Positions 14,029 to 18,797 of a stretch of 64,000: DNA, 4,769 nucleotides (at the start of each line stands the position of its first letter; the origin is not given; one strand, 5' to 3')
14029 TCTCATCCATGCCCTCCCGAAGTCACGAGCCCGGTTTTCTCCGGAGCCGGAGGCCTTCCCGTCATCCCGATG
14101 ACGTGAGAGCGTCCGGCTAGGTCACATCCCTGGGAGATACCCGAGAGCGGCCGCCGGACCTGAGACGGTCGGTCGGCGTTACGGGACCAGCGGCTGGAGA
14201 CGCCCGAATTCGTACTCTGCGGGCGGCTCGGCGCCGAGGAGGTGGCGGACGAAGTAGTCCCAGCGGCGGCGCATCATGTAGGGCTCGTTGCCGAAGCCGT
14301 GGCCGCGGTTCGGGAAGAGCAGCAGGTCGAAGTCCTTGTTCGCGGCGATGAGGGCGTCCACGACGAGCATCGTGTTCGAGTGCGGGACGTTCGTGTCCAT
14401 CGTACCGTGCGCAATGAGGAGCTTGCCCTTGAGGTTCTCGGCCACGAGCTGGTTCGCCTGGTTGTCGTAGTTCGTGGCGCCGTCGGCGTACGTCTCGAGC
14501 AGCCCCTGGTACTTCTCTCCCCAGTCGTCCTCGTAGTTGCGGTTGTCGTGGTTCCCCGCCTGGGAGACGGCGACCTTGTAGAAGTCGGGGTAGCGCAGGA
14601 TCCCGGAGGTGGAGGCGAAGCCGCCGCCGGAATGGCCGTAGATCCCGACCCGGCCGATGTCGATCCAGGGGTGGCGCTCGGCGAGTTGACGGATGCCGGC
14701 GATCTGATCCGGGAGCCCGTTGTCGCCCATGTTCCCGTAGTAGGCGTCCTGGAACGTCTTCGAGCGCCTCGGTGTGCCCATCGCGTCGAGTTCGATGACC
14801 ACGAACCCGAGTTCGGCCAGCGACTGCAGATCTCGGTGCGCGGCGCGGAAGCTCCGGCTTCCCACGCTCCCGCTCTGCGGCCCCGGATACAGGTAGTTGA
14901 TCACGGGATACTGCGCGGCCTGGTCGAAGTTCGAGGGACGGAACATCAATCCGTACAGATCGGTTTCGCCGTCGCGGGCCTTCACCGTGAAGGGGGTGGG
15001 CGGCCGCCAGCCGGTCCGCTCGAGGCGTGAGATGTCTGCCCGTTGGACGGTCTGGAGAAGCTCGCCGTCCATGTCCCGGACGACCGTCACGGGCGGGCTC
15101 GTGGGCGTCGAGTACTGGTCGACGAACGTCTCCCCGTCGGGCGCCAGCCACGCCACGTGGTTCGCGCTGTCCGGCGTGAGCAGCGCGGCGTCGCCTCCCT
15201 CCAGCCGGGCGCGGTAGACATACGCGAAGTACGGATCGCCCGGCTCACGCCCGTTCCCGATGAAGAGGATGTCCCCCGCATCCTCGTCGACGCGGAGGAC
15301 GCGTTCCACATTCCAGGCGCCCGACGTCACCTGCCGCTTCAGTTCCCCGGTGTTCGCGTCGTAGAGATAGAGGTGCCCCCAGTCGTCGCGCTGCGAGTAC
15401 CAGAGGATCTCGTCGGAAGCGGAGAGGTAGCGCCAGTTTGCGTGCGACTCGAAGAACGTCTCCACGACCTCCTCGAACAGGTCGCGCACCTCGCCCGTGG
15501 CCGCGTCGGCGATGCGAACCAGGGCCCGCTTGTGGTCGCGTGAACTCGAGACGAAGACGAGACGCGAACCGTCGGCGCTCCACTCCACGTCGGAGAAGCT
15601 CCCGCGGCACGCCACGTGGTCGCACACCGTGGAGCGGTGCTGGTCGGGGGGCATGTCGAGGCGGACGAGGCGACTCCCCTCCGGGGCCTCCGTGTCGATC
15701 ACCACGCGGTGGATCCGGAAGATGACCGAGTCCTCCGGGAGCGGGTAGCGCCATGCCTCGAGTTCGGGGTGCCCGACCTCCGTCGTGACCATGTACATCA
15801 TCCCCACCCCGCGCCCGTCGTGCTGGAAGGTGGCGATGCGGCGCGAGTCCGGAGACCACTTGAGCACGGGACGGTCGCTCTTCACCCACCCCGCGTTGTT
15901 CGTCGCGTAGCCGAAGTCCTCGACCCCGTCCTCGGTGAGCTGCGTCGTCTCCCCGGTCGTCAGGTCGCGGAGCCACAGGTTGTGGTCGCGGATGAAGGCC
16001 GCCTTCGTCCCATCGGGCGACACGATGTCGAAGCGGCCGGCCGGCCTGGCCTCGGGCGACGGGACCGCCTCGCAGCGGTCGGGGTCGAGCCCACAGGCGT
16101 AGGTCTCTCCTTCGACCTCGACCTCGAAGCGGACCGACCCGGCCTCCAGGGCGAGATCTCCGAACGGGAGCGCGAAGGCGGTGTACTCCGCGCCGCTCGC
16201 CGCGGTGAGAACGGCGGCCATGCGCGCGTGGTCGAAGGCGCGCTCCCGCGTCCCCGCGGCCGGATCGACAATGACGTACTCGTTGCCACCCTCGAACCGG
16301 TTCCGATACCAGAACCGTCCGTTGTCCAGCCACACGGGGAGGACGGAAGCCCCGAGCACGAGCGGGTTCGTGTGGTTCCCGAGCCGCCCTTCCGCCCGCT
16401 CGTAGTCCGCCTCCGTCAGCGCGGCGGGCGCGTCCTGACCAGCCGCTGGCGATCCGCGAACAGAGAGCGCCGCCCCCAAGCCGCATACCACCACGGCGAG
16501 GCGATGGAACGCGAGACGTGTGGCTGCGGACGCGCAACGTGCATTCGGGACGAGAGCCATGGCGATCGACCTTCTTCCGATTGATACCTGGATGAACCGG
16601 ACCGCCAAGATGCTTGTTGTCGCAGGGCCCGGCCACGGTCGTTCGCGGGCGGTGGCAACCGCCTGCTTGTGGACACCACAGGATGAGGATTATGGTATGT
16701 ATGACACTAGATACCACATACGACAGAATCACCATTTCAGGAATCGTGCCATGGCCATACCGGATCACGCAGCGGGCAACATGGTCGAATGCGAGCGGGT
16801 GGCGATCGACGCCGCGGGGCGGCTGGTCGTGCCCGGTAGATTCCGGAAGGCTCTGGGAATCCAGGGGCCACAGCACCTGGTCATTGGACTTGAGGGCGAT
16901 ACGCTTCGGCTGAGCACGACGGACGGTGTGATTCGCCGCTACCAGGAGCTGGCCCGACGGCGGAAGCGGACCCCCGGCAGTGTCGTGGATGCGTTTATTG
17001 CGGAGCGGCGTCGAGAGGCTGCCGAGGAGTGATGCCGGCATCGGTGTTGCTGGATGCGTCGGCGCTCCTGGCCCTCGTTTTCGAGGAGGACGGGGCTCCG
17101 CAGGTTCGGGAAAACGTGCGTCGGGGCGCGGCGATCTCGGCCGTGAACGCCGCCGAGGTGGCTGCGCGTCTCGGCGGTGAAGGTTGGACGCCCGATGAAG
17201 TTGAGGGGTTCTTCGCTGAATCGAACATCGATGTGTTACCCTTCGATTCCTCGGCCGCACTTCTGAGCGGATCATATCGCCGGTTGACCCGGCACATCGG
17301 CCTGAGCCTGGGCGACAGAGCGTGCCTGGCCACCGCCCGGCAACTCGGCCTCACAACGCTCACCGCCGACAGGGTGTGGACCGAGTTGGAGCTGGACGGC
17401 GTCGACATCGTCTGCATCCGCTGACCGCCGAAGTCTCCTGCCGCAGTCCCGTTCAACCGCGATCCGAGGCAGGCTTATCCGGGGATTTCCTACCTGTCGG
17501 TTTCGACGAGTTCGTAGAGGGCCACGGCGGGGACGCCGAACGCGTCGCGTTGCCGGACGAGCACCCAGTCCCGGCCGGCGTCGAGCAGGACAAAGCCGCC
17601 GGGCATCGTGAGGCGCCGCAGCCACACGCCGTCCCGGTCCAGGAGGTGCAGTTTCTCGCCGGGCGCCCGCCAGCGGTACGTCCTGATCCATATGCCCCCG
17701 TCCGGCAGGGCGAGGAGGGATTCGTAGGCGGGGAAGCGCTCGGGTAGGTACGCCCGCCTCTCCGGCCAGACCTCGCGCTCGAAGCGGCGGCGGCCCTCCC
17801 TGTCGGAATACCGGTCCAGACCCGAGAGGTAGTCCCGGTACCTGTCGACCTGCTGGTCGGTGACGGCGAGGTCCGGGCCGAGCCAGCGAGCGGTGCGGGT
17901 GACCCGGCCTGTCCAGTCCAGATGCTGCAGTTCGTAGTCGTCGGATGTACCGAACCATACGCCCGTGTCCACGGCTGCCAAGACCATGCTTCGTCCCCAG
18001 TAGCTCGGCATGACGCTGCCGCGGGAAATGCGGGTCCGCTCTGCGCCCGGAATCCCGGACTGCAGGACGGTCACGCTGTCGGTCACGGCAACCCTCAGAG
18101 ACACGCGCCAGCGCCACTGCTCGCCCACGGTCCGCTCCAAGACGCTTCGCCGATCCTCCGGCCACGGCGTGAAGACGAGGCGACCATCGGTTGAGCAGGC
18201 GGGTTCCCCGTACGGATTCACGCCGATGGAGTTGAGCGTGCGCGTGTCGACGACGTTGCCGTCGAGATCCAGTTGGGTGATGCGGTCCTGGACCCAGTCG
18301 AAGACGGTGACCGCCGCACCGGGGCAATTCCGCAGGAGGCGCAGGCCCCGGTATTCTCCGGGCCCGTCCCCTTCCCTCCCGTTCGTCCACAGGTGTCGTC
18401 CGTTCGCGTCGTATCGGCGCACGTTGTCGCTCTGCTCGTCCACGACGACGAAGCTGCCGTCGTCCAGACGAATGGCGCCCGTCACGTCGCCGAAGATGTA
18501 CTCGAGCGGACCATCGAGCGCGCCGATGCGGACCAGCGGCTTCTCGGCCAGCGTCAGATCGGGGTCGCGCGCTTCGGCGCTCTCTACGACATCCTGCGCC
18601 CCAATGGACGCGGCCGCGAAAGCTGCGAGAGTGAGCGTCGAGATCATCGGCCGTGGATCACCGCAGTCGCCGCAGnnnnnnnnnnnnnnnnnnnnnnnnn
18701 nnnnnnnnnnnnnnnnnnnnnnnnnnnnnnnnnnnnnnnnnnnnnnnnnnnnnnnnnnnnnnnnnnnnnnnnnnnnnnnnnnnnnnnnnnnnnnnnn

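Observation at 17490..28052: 10.5-kb co-directional envelope cluster bracketed by two paralogous NHL 6-bladed beta-propeller genes, with a third, frameshifted copy elsewhere in the window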

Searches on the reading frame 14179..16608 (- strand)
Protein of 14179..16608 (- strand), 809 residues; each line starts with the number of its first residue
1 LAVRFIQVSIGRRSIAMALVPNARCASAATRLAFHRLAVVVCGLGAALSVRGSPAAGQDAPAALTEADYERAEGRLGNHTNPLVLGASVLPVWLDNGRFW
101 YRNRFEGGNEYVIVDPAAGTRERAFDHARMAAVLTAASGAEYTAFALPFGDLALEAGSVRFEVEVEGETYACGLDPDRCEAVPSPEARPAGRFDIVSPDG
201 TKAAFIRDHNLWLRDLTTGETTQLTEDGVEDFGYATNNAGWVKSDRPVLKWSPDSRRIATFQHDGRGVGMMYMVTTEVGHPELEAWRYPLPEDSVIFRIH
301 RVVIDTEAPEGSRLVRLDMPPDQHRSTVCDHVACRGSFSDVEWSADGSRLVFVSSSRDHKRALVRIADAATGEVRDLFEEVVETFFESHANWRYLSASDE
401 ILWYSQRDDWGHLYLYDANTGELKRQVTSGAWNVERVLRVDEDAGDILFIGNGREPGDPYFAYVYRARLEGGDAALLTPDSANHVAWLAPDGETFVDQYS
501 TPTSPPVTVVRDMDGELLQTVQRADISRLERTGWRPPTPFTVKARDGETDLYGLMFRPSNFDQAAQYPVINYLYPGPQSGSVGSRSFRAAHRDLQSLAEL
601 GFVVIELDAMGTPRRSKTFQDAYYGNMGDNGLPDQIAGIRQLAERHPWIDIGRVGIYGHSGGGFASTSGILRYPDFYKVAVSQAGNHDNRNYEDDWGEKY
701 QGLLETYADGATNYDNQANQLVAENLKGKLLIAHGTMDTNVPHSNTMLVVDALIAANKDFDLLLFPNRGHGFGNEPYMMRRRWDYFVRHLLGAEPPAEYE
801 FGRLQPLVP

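Call 66: search_protein_families(library=pfam, proteins=[window:14179-16608:-], max_evalue=0.001)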
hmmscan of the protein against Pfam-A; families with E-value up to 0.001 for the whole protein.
window:14179-16608:- (809 aa): 6 families
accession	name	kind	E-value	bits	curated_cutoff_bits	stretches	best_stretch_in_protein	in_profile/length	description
PF00930.27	DPPIV_N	-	2.1e-55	188.3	22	1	165-506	21-354/354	Dipeptidyl peptidase IV (DPP IV) N-terminal region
PF00326.27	Peptidase_S9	-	2.8e-42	145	22.6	1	593-790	6-210/213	Prolyl oligopeptidase family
PF01738.24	DLH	-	1.2e-05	25.5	21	1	595-775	35-191/217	Dienelactone hydrolase family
PF07676.18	PD40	-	4e-05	23.9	20.9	0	343-355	16-28/38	WD40-like Beta Propeller Repeat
PF12146.15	Hydrolase_4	-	0.00012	21.9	27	0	593-688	23-112/239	Serine aminopeptidase, S33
PF02129.25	Peptidase_S15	-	0.00058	20.1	23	0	551-692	5-136/262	X-Pro dipeptidyl-peptidase (S15 family)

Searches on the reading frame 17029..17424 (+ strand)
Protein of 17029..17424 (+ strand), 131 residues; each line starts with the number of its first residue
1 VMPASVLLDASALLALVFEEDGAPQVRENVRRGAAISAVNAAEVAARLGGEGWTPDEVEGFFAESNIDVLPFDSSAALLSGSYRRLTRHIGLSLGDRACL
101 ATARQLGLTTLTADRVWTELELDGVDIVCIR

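Call 66: search_protein_families(library=pfam, proteins=[window:17029-17424:+], max_evalue=0.001)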
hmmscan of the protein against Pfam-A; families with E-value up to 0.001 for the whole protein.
window:17029-17424:+ (131 aa): 1 family
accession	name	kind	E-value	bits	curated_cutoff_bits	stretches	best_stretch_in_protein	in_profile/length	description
PF01850.27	PIN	-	1.1e-12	49.1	23.6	1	6-118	1-115/120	PIN domain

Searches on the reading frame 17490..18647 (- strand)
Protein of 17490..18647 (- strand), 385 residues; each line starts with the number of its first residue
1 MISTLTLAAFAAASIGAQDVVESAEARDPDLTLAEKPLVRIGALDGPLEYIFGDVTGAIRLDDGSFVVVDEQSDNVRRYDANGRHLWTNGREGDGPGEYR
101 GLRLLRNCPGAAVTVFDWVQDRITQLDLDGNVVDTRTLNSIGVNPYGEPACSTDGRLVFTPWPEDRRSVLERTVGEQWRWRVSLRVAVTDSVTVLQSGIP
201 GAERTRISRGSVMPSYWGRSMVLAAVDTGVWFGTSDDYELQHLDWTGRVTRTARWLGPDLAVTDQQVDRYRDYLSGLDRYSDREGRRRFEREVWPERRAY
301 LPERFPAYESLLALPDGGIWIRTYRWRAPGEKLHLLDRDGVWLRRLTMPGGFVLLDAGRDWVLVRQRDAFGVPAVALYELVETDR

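Call 4: search_protein_families(library=pfam, proteins=[window:17490-18647:-], max_evalue=0.01)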
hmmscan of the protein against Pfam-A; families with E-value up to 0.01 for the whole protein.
window:17490-18647:- (385 aa): 0 families

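Call 5: search_protein_families(library=ncbifam, proteins=[window:17490-18647:-], max_evalue=0.01)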
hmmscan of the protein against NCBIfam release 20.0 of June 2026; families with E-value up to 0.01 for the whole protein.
window:17490-18647:- (385 aa): 1 family
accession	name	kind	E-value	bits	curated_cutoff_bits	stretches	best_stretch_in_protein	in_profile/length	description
NF035926.1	scyF_NHL_VPEP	equivalog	0.0021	17.3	350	1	61-133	159-233/376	scytonemin biosynthesis PEP-CTERM protein ScyF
